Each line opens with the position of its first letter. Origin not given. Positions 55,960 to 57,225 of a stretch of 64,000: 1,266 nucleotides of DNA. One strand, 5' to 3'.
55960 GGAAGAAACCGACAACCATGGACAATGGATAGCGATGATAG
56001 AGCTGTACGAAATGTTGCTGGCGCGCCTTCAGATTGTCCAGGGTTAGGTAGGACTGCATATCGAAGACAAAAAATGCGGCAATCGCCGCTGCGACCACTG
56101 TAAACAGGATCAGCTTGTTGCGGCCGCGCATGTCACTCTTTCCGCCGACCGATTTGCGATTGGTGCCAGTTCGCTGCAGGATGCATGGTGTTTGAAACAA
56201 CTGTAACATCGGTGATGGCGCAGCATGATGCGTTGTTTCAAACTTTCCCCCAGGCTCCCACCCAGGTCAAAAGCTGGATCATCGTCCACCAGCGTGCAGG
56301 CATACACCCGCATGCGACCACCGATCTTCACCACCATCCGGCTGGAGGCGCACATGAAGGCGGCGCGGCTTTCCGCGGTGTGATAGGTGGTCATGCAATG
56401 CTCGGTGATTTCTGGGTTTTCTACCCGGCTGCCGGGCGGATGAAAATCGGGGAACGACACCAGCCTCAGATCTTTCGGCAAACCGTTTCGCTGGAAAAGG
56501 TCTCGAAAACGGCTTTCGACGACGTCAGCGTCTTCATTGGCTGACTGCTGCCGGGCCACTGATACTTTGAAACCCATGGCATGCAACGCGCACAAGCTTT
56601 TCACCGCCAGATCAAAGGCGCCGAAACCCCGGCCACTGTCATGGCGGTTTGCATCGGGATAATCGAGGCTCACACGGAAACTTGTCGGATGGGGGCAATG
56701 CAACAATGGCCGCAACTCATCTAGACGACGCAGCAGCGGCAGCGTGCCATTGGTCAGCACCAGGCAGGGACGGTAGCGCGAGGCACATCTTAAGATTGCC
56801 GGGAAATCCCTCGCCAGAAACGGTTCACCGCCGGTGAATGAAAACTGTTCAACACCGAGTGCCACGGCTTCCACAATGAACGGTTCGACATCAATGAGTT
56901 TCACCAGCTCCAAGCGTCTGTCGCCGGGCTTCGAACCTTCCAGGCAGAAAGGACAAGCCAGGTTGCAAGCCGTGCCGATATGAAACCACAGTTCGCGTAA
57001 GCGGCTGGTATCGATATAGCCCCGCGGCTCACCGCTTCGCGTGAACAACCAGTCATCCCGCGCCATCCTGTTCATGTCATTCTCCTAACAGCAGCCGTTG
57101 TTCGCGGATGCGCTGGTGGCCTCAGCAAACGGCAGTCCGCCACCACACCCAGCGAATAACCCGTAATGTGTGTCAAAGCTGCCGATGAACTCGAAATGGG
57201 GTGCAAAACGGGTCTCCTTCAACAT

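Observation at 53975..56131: DedA-family membrane domain fused to a class I FAD disulfide oxidoreductase, with an AhpD-like protein immediately downstream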

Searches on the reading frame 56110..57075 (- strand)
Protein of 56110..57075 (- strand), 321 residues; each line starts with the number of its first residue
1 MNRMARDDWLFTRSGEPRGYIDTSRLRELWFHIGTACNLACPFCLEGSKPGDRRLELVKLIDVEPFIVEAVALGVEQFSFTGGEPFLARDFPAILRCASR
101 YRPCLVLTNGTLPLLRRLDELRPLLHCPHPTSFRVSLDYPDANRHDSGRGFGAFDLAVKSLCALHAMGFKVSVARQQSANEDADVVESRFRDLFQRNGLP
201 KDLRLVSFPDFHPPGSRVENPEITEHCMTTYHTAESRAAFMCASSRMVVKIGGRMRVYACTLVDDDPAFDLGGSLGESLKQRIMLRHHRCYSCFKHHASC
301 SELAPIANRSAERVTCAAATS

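Call 3: search_protein_families(library=pfam, proteins=[window:56110-57075:-])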
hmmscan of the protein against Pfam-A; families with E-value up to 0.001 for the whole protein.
window:56110-57075:- (321 aa): 1 family
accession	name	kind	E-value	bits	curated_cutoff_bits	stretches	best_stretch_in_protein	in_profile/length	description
PF04055.27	Radical_SAM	-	1.6e-14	54.9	29.5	1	33-172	3-144/166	Radical SAM superfamily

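Call 4: search_protein_families(library=ncbifam, proteins=[window:56110-57075:-])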
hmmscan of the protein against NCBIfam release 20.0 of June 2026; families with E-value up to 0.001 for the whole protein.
window:56110-57075:- (321 aa): 34 families (the best 25 are shown)
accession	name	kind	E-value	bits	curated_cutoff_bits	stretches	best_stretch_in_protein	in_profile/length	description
NF049973.1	radical_Rv1681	equivalog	7.3e-28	97.4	380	1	28-206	73-246/326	Rv1681 family radical SAM protein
NF045574.1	sacti_mat_StsB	exception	2.3e-14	53.1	625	1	15-174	84-238/466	StsB family radical SAM/SPASM domain sactipeptide maturase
NF050035.1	rSAM_WgK_link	exception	2.4e-11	43.2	650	1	33-175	15-154/367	radical SAM/SPASM peptide maturase WgkB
TIGR04251.1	SCM_rSAM_ScmF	equivalog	2.9e-11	43.4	400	1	26-171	3-148/353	SynChlorMet cassette radical SAM/SPASM protein ScmF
TIGR03962.1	mycofact_rSAM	equivalog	4.6e-11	42.5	265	1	31-173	16-156/339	mycofactocin radical SAM maturase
TIGR02668.1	moaA_archaeal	equivalog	1.2e-10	40.9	325.25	1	26-112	9-96/303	GTP 3',8-cyclase MoaA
TIGR02666.1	moaA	equivalog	1.7e-10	40.4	284.05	1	31-122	14-111/336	GTP 3',8-cyclase MoaA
TIGR04250.1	SCM_rSAM_ScmE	equivalog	1.7e-09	37.1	400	1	31-174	7-147/358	SynChlorMet cassette radical SAM/SPASM protein ScmE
TIGR04167.1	rSAM_SeCys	equivalog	6.2e-09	35.5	300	1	22-171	3-150/303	arsenosugar biosynthesis radical SAM (seleno)protein ArsS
NF001199.0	PRK00164.2-1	equivalog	1.1e-08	34.6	231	1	27-112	12-98/308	GTP 3',8-cyclase MoaA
TIGR04053.2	TIGR04053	equivalog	2.2e-08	33.7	395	1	33-174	14-155/366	TIGR04053 family radical SAM/SPASM domain-containing protein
TIGR04545.1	rSAM_ahbD_hemeb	equivalog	3.2e-08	33.4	500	1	32-175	5-145/339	heme b synthase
TIGR04082.1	rSAM_for_selen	equivalog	3.4e-08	32.7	350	1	3-170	175-337/516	thio(seleno)oxazole modification radical SAM maturase SbtM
NF038283.1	viperin_w_prok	equivalog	5.5e-08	32.3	180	1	31-124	6-106/281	viperin family antiviral radical SAM protein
TIGR03470.1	HpnH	equivalog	1.7e-07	30.6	225.05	1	36-190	37-184/318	adenosyl-hopene transferase HpnH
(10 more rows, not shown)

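Call 35: find_homologous_proteins(query=window:56110-57075:-)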
Query window:56110-57075:- (321 aa): 7072 proteins with E <= 0.001 among 8000 candidates; the best 120 are listed.
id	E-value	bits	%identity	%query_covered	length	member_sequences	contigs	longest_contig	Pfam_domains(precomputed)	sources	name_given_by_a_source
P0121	6.9e-220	746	100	100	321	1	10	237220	PF04055.28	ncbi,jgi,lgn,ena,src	-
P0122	1.0e-176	605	81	99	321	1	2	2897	PF04055.28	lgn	-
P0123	6.8e-172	589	81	98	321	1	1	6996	PF04055.28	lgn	-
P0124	2.7e-163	561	75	100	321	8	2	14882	PF04055.28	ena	-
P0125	4.2e-160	550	74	99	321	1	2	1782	PF04055.28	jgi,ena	-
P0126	1.8e-155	535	75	97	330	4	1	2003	PF04055.28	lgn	-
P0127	5.3e-143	494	67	98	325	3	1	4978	PF04055.28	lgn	-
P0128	5.2e-141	487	70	94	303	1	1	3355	PF04055.28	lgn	-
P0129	5.0e-140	484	66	98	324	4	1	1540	PF04055.28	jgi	jgi:molybdenum cofactor biosynthesis enzyme MoaA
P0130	4.3e-139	481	68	94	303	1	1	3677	PF04055.28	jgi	jgi:MoaA/NifB/PqqE/SkfB family radical SAM enzyme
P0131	1.4e-135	469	68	92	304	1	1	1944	PF04055.28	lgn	-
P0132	1.3e-134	466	66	95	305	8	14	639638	PF04055.28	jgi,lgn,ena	jgi:sulfatase maturation enzyme AslB (radical SAM superfamily)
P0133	2.2e-134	466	68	92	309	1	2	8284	PF04055.28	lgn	-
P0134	6.5e-134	464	67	93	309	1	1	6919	PF04055.28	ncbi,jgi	-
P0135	8.5e-134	464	67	92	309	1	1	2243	PF04055.28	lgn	-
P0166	4.6e-130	451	65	94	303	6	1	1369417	PF04055.28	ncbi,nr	ncbi:radical SAM protein [Alcanivorax sp. JB21]|nr:radical SAM protein [Alcanivorax limicola]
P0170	1.3e-129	450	67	93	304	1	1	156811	PF04055.28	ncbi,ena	ncbi:MAG TPA: radical SAM protein [Gammaproteobacteria bacterium]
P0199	1.3e-127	443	63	92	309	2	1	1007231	PF04055.28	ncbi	ncbi:radical SAM protein [Endozoicomonadaceae bacterium StTr2]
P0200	1.5e-127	443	64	95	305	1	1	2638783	PF04055.28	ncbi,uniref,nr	ncbi:radical SAM protein [Isoalcanivorax indicus]|uniref:radical SAM protein n=1 Tax=Isoalcanivorax 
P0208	2.0e-127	443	63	93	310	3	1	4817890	PF04055.28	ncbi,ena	-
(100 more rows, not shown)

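Call 36: find_encoding_contigs(protein=P0166, flank=8000, max_places=2)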
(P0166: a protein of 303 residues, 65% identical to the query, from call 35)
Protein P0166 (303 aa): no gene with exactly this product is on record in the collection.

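Call 37: find_encoding_contigs(protein=P0121, flank=3000, max_places=4)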
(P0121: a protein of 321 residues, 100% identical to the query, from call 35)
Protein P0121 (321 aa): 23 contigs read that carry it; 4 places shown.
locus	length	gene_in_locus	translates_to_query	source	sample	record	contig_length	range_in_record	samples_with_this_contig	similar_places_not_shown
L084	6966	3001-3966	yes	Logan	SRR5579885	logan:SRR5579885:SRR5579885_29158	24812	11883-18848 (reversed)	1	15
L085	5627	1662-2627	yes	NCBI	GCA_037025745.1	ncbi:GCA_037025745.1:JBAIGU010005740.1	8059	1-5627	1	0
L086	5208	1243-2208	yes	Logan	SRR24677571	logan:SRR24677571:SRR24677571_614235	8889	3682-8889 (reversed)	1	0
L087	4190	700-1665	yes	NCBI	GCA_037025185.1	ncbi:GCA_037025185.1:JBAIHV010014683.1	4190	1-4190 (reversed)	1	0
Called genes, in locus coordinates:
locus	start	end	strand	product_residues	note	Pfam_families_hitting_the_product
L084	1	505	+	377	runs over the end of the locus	PF01384:PHO4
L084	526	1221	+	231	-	PF09837:DUF2064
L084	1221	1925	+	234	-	PF00535:Glycos_transf_2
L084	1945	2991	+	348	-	PF01209:Ubie_methyltran, PF01728:FtsJ (weak), PF13489:Methyltransf_23, PF01135:PCMT (weak), PF08241:Methyltransf_11, PF08242:Methyltransf_12, PF13649:Methyltransf_25, PF13847:Methyltransf_31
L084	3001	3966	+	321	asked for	PF04055:Radical_SAM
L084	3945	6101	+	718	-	PF01262:AlaDh_PNT_C (faint), PF09335:VTT_dom, PF01134:GIDA (faint), PF01266:DAO (faint), PF07992:Pyr_redox_2, PF13450:NAD_binding_8 (faint), PF00070:Pyr_redox, PF02852:Pyr_redox_dim, +1 more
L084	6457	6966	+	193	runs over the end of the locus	PF02627:CMD (faint)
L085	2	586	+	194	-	?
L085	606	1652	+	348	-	PF01209:Ubie_methyltran, PF01728:FtsJ (weak), PF13489:Methyltransf_23, PF01135:PCMT (weak), PF08241:Methyltransf_11, PF08242:Methyltransf_12, PF13649:Methyltransf_25, PF13847:Methyltransf_31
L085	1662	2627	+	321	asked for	PF04055:Radical_SAM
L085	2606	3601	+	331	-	-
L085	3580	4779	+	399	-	PF07992:Pyr_redox_2, PF00070:Pyr_redox, PF02852:Pyr_redox_dim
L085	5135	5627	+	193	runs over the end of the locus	PF02627:CMD (faint)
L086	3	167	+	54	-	?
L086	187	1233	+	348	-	PF01209:Ubie_methyltran, PF01728:FtsJ (weak), PF13489:Methyltransf_23, PF01135:PCMT (weak), PF08241:Methyltransf_11, PF08242:Methyltransf_12, PF13649:Methyltransf_25, PF13847:Methyltransf_31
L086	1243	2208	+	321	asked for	PF04055:Radical_SAM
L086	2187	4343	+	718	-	PF01262:AlaDh_PNT_C (faint), PF09335:VTT_dom, PF01134:GIDA (faint), PF01266:DAO (faint), PF07992:Pyr_redox_2, PF13450:NAD_binding_8 (faint), PF00070:Pyr_redox, PF02852:Pyr_redox_dim, +1 more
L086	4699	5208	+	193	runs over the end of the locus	PF02627:CMD (faint)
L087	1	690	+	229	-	?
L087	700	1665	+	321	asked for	PF04055:Radical_SAM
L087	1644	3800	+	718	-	PF01262:AlaDh_PNT_C (faint), PF09335:VTT_dom, PF01134:GIDA (faint), PF01266:DAO (faint), PF07992:Pyr_redox_2, PF13450:NAD_binding_8 (faint), PF00070:Pyr_redox, PF02852:Pyr_redox_dim, +1 more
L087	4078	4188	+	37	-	?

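Call 38: find_encoding_contigs(protein=P0200, flank=8000, max_places=1)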
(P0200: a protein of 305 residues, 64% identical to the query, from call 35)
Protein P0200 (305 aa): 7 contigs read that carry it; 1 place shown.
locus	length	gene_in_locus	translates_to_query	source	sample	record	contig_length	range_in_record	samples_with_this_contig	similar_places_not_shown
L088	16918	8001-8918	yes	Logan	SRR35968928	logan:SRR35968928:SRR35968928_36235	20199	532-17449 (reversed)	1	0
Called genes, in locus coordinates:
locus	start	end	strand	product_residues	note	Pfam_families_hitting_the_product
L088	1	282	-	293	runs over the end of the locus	PF10118:Metal_hydrol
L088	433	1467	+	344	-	PF12625:Arabinose_bd, PF12833:HTH_18, PF00165:HTH_AraC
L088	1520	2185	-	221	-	PF13505:OMP_b-brl (faint)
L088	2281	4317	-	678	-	PF13401:AAA_22 (faint)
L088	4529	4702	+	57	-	PF20027:DUF6435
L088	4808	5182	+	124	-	PF20531:DUF6746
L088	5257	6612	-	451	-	PF00497:SBP_bac_3, PF01464:SLT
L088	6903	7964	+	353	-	PF01135:PCMT, PF13489:Methyltransf_23, PF01209:Ubie_methyltran, PF13847:Methyltransf_31, PF08241:Methyltransf_11, PF08242:Methyltransf_12, PF13649:Methyltransf_25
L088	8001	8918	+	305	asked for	PF04055:Radical_SAM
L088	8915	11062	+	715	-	PF09335:VTT_dom, PF01134:GIDA (faint), PF01266:DAO (faint), PF03486:HI0933_like (faint), PF07992:Pyr_redox_2, PF13450:NAD_binding_8 (faint), PF00070:Pyr_redox, PF02852:Pyr_redox_dim, +1 more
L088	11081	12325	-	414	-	PF00724:Oxidored_FMN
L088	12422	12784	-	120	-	PF20332:DUF6627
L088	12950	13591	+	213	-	PF00440:TetR_N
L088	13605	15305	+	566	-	PF18158:AidB_N, PF02770:Acyl-CoA_dh_M, PF00441:Acyl-CoA_dh_1, PF08028:Acyl-CoA_dh_2 (weak)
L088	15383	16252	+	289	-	PF20628:Dyp_perox_C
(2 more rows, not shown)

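Call 39: find_encoding_contigs(protein=P0208, flank=8000, max_places=1)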
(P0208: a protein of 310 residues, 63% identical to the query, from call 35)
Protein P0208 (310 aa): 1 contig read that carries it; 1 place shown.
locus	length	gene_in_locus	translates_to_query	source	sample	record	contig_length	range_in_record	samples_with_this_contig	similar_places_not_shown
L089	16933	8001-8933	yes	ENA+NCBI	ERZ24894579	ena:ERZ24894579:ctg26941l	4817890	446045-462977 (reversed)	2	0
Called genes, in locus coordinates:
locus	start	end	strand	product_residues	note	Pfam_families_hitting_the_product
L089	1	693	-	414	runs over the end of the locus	PF00278:Orn_DAP_Arg_deC, PF01168:Ala_racemase_N, PF02784:Orn_Arg_deC_N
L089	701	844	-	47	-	PF13627:LptM_cons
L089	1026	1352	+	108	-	PF01491:Frataxin_Cyay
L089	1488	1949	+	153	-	-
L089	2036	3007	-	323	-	PF05598:DUF772, PF01609:DDE_Tnp_1, PF13612:DDE_Tnp_1_3 (weak)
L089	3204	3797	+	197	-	-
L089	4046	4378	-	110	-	-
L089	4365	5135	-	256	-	-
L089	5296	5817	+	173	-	PF00210:Ferritin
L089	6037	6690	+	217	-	-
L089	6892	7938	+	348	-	PF13489:Methyltransf_23, PF01135:PCMT (weak), PF01209:Ubie_methyltran, PF08241:Methyltransf_11, PF08242:Methyltransf_12, PF13649:Methyltransf_25, PF13847:Methyltransf_31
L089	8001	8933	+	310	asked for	PF04055:Radical_SAM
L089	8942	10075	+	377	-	PF03562:MltA, PF06725:3D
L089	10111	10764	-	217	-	PF01965:DJ-1_PfpI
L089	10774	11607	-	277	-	PF01738:DLH, PF00326:Peptidase_S9 (weak)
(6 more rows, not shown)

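Call 42: search_solved_structures(query=window:56110-57075:-, show_alignments=1, max_evalue=0.001)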
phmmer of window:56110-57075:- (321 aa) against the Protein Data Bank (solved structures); distinct sequences matched with E-value up to 0.001: 4.
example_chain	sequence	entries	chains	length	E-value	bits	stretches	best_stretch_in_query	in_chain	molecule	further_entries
8wm2_A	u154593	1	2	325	1.8e-08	36.9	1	21-121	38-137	Fe-S radical SAM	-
6efn_A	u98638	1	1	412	2.9e-07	33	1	31-188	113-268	Sporulation killing factor maturation protein SkfB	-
7vob_C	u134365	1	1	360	2.3e-06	30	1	20-169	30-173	Cytosylglucuronate decarboxylase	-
7voc_C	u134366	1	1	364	2.3e-06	30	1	20-169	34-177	Cytosylglucuronate decarboxylase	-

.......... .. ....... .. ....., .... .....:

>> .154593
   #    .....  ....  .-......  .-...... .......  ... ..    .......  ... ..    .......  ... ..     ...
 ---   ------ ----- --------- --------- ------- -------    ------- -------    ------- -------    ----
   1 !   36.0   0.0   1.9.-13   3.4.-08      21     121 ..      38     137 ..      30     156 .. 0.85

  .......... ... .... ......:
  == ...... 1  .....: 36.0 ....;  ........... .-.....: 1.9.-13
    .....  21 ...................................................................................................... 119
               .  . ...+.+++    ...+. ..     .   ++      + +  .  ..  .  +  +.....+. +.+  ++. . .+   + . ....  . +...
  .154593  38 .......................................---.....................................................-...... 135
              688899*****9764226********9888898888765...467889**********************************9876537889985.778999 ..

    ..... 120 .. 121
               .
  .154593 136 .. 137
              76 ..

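Call 50: find_related_loci(query=window:56110-57075:-, collection=metagenome_contigs, flank=6000)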
Query window:56110-57075:- (321 aa) in metagenome_contigs; peptide patterns used: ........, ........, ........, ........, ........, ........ (x = any residue, [..] = any of these).
167 stretches matched a pattern; 8 encode a relative of the query (tblastn E <= 1e-3); 8 distinct loci.
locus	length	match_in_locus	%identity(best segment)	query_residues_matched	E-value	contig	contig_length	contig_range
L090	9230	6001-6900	62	5-304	1e-126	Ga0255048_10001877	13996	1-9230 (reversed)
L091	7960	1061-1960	62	5-304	1e-126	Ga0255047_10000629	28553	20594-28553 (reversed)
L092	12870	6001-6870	63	16-305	9e-123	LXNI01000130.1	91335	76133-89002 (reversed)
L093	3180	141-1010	63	16-305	3e-126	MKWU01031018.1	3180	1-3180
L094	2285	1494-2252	60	7-259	6e-108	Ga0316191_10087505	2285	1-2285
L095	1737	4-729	63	62-303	2e-108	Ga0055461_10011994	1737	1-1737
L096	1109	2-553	61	129-312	2e-79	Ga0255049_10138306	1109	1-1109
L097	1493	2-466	64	149-303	9e-65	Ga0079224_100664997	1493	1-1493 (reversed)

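Call 79: find_encoding_contigs(protein=P0132, flank=7000, max_places=1)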
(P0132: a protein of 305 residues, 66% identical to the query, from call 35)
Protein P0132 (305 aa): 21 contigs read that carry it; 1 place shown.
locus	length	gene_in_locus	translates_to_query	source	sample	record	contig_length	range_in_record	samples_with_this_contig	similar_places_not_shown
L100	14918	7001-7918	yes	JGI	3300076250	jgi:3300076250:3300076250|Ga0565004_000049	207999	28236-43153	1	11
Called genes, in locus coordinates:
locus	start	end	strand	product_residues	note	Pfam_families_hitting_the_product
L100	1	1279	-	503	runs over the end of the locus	PF00743:FMO-like, PF01266:DAO (faint), PF07992:Pyr_redox_2, PF01593:Amino_oxidase (weak), PF13450:NAD_binding_8, PF13738:Pyr_redox_3, PF13434:Lys_Orn_oxgnase (weak)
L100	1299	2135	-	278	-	PF00106:adh_short, PF08659:KR, PF13561:adh_short_C2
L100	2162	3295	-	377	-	PF10118:Metal_hydrol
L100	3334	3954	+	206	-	PF07638:Sigma70_ECF, PF04542:Sigma70_r2, PF08281:Sigma70_r4_2, PF04545:Sigma70_r4 (weak)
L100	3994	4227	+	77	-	-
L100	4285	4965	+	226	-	PF07681:DoxX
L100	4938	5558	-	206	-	PF03458:Gly_transporter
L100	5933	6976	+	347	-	PF01135:PCMT, PF01209:Ubie_methyltran, PF01728:FtsJ (weak), PF13489:Methyltransf_23, PF08241:Methyltransf_11, PF08242:Methyltransf_12, PF13649:Methyltransf_25, PF13847:Methyltransf_31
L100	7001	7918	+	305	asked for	PF04055:Radical_SAM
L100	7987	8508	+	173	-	PF14081:DUF4262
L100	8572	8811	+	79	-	-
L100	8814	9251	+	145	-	PF13470:PIN_3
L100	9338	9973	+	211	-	PF00440:TetR_N, PF17932:TetR_C_24 (weak)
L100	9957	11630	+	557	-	PF18158:AidB_N, PF02770:Acyl-CoA_dh_M, PF00441:Acyl-CoA_dh_1, PF08028:Acyl-CoA_dh_2 (weak)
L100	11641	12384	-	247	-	PF01656:CbiA, PF13614:AAA_31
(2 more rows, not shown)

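Call 80: find_encoding_contigs(protein=P0199, flank=7000, max_places=1)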
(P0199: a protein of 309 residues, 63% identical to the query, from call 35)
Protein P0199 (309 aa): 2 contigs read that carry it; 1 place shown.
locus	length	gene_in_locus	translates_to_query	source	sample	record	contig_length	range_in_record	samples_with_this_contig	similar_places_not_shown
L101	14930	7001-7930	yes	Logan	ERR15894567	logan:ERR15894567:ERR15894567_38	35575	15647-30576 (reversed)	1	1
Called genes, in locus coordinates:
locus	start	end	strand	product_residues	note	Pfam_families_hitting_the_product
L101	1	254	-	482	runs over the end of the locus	PF07690:MFS_1, PF13000:Acatn, PF07690:MFS_1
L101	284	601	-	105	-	PF01035:DNA_binding_1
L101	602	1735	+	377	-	PF04338:DUF481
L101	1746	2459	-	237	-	PF00702:Hydrolase, PF13419:HAD_2, PF13242:Hydrolase_like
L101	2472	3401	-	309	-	PF02899:Phage_int_SAM_1, PF13495:Phage_int_SAM_4 (weak), PF00589:Phage_integrase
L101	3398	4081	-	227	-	PF04340:DUF484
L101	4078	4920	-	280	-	PF01678:DAP_epimerase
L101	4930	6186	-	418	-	PF00278:Orn_DAP_Arg_deC, PF01168:Ala_racemase_N (weak), PF02784:Orn_Arg_deC_N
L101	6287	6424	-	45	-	PF13627:LptM_cons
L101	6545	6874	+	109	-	PF01491:Frataxin_Cyay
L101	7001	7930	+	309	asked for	PF04055:Radical_SAM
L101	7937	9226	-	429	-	PF00083:Sugar_tr, PF07690:MFS_1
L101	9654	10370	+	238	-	PF00027:cNMP_binding, PF13545:HTH_Crp_2, PF00325:Crp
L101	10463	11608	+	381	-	PF03562:MltA, PF06725:3D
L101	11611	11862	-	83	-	-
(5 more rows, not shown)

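Call 81: find_encoding_contigs(protein=P0170, flank=7000, max_places=1)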
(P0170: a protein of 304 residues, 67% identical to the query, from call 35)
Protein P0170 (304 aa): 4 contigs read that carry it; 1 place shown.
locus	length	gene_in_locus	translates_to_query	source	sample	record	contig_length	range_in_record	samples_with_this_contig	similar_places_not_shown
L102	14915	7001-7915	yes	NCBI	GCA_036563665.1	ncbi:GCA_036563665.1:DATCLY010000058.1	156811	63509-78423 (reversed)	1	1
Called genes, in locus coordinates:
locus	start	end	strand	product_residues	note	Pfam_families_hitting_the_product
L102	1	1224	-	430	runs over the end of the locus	PF00909:Ammonium_transp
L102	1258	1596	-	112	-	PF00543:P-II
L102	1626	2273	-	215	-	PF09694:Gcw_chp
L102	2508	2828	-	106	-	PF00111:Fer2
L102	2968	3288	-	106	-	-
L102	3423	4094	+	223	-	PF09837:DUF2064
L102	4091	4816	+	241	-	PF09335:VTT_dom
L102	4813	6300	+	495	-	PF01134:GIDA (weak), PF01494:FAD_binding_3 (faint), PF03486:HI0933_like (faint), PF07992:Pyr_redox_2, PF12831:FAD_oxidored (weak), PF13738:Pyr_redox_3 (weak), PF00070:Pyr_redox, PF02852:Pyr_redox_dim, +1 more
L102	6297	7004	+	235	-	PF00535:Glycos_transf_2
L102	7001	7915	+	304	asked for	PF04055:Radical_SAM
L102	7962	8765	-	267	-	PF00459:Inositol_P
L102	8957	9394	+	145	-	PF04828:GFA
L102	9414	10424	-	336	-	-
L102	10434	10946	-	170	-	PF02472:ExbD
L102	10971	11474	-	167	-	PF02472:ExbD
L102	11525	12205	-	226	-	PF01618:MotA_ExbB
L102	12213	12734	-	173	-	-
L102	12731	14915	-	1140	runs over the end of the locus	PF14559:TPR_19, PF13174:TPR_6 (weak), PF13432:TPR_16, PF13525:YfiO (weak), PF13424:TPR_12 (weak), PF14559:TPR_19 (weak), PF13432:TPR_16, PF14559:TPR_19 (weak), +7 more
